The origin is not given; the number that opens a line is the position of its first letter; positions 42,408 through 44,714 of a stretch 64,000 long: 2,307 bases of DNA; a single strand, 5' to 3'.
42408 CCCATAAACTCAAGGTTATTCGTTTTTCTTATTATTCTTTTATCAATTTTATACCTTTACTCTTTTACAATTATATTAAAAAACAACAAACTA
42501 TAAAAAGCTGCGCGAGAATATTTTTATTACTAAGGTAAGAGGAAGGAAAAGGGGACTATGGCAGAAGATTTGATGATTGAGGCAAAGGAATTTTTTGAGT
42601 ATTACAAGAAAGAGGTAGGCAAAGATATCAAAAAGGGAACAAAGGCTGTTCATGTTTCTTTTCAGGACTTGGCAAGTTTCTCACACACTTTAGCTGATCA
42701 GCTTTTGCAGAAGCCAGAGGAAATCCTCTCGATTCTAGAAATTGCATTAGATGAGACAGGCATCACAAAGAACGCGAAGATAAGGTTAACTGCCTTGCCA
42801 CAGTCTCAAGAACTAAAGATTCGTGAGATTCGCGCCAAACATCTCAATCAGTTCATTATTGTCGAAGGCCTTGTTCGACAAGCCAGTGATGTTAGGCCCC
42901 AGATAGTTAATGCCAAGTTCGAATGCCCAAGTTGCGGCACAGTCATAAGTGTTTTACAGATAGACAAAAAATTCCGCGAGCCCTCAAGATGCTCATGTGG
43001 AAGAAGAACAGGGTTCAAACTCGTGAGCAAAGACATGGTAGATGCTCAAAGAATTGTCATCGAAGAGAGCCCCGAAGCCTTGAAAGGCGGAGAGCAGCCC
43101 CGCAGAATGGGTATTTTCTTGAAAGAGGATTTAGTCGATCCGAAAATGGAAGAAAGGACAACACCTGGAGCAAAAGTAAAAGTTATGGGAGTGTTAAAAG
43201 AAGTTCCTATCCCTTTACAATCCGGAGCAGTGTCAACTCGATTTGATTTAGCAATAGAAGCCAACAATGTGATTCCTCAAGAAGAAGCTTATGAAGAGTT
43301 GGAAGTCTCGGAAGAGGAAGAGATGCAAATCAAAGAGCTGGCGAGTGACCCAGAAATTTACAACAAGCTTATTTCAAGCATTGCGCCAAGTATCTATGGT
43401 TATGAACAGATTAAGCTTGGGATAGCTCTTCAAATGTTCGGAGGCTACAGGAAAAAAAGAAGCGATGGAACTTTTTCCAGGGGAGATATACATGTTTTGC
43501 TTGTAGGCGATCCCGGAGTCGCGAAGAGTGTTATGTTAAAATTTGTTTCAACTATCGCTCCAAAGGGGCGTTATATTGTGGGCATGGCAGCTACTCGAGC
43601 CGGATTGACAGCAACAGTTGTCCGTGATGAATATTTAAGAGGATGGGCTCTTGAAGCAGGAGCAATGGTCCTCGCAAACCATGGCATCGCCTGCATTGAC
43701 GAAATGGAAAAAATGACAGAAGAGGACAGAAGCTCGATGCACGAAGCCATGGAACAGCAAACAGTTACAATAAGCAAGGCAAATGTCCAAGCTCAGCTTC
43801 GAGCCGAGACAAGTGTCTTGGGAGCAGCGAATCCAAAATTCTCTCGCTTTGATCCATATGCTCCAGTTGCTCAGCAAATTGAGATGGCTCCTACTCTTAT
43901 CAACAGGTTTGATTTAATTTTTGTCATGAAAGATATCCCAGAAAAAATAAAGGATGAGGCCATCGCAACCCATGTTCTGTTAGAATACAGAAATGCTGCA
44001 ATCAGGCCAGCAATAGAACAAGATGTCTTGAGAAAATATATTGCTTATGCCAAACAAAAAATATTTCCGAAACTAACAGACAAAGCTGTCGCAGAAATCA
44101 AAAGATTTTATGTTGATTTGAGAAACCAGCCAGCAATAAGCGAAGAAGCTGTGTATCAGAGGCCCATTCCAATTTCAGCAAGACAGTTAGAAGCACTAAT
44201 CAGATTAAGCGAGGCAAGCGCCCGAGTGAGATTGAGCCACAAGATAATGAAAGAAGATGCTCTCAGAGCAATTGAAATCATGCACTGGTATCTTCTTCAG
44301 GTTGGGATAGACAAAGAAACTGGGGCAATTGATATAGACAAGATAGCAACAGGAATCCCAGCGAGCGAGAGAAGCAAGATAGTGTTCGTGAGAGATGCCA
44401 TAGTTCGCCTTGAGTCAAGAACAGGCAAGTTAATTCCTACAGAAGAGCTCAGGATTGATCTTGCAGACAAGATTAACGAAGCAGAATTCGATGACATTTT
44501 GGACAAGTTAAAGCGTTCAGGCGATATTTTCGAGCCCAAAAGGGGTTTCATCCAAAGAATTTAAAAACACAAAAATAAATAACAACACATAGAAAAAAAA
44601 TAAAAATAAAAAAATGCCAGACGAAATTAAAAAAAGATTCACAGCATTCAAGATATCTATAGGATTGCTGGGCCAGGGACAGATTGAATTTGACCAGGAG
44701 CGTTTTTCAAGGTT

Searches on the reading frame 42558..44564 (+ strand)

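Call 20: search_protein_families(library=ncbifam, proteins=[window:42558-44564:+], max_evalue=0.00001)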
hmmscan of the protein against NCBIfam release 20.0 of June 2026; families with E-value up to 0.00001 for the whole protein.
window:42558-44564:+ (668 aa): 1 family
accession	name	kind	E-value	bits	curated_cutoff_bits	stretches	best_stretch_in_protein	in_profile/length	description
NF040949.1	minchrom_main_MCM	domain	8.3e-209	695.2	940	1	14-667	19-681/682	minichromosome maintenance protein MCM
